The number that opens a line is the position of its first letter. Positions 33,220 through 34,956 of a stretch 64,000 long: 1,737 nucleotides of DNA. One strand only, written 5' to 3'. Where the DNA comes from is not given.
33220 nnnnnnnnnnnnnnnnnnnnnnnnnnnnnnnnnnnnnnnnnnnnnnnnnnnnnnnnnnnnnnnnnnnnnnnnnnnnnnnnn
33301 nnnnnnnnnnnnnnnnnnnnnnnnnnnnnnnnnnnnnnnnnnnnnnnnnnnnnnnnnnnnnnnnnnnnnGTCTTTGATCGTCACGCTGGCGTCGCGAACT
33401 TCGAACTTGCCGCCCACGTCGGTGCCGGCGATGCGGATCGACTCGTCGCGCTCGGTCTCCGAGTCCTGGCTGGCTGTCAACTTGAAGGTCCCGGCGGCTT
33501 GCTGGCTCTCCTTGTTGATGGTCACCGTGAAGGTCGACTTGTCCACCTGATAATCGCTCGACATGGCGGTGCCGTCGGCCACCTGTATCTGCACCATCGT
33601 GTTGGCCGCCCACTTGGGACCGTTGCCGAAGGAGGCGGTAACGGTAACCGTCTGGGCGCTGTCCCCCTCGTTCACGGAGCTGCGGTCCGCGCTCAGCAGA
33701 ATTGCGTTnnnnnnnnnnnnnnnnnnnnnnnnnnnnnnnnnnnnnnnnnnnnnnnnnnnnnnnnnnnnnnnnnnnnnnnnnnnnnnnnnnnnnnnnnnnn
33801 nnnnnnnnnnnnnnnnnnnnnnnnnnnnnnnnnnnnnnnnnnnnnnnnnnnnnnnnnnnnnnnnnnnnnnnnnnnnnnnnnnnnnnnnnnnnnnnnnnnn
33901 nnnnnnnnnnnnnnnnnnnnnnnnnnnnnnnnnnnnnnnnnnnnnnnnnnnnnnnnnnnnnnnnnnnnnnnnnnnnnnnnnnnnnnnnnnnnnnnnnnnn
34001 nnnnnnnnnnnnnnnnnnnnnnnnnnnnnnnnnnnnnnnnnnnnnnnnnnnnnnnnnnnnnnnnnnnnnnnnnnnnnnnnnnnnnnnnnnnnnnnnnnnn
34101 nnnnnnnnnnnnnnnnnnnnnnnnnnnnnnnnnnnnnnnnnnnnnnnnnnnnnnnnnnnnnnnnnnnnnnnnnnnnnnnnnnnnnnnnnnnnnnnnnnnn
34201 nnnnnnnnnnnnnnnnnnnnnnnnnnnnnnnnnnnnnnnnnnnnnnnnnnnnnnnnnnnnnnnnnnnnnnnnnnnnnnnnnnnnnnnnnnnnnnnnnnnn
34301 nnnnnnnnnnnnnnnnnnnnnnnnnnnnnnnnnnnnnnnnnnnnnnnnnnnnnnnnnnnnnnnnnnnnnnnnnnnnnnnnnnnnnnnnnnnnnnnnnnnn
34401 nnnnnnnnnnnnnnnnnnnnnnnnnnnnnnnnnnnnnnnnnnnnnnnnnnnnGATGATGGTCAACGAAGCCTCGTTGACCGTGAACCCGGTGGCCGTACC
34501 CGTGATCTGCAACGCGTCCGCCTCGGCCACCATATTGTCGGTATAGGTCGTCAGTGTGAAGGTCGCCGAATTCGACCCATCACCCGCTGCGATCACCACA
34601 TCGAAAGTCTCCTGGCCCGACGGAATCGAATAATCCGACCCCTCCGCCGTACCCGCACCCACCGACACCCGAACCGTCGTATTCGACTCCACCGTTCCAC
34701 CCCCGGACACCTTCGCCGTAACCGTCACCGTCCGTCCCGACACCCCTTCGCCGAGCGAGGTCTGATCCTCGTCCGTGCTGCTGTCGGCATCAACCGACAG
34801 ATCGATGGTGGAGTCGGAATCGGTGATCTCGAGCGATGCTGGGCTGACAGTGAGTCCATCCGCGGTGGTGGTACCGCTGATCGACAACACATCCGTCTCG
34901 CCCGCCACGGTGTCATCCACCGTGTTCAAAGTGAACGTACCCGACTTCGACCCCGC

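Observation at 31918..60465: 28.5 kb single gene encoding a 9515-aa SLH-anchored Calx-beta polyprotein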

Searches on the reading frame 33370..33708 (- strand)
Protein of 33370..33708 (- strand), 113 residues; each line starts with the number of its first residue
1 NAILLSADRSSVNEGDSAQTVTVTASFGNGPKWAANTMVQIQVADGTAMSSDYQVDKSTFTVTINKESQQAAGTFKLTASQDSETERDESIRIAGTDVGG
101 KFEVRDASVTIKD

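Call 10: search_protein_families(library=pfam, proteins=[window:33370-33708:-], max_evalue=10)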
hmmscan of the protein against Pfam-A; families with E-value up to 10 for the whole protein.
window:33370-33708:- (113 aa): 6 families
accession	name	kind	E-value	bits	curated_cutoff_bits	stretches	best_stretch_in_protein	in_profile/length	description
PF25681.1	Phage_TTP_17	-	0.026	14.6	27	1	33-111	69-147/190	Phage tail tube protein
PF16640.11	Big_3_5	-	0.032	15.2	35.5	1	6-80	2-68/88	Bacterial Ig-like domain (group 3)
PF17425.8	Arylsulfotran_N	-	0.056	14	24.2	1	19-57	8-46/88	Arylsulfotransferase Ig-like domain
PF03442.20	CBM_X2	-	0.094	13.2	28.9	1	33-80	24-72/83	Carbohydrate binding domain X2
PF21471.3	Reelin_subrepeat-B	-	0.1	12.8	27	1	15-87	54-116/127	Reelin subrepeat B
PF00868.26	Transglut_N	-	0.13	13.1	27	1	17-79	45-111/114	Transglutaminase family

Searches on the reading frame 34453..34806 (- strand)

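Call 10: search_protein_families(library=pfam, proteins=[window:34453-34806:-], max_evalue=10)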
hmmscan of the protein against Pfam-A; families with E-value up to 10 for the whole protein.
window:34453-34806:- (118 aa): 2 families
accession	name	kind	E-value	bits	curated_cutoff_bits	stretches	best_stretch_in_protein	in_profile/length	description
PF12733.13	Cadherin-like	-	5.3e-05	24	24.2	1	9-88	13-87/89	Cadherin-like beta sandwich domain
PF08522.16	BT_3987-like_N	-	0.053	14.6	25.9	1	13-87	13-98/120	BT_3987-like, N-terminal domain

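Call 17: search_protein_families(library=ncbifam, proteins=[window:34453-34806:-], max_evalue=1)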
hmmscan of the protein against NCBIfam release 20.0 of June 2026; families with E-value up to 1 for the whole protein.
window:34453-34806:- (118 aa): 0 families
